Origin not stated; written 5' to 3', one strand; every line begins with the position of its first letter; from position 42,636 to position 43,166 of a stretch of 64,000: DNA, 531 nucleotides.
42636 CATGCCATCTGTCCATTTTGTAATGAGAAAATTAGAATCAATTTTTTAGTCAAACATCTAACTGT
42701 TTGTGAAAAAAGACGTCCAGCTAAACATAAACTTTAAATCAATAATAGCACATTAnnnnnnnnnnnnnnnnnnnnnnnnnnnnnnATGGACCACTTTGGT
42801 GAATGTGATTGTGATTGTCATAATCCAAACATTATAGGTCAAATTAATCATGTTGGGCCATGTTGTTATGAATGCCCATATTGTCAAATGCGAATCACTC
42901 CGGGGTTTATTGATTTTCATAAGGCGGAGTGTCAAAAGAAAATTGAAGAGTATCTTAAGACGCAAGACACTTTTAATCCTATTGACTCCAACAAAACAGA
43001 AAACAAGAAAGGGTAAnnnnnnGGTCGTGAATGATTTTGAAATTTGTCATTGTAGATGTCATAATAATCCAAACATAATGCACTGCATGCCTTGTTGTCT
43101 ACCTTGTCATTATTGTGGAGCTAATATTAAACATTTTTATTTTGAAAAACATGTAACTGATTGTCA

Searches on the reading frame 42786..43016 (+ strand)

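Call 56: search_protein_families(library=pfam, proteins=[window:42786-43016:+], max_evalue=0.1)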
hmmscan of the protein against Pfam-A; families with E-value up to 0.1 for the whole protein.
window:42786-43016:+ (76 aa): 1 family
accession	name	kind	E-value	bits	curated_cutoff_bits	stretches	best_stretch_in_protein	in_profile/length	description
PF20726.3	Nairovirus_Gn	-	0.012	15.1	26.5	1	8-56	218-267/322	Nairovirus, structural glycoprotein Gn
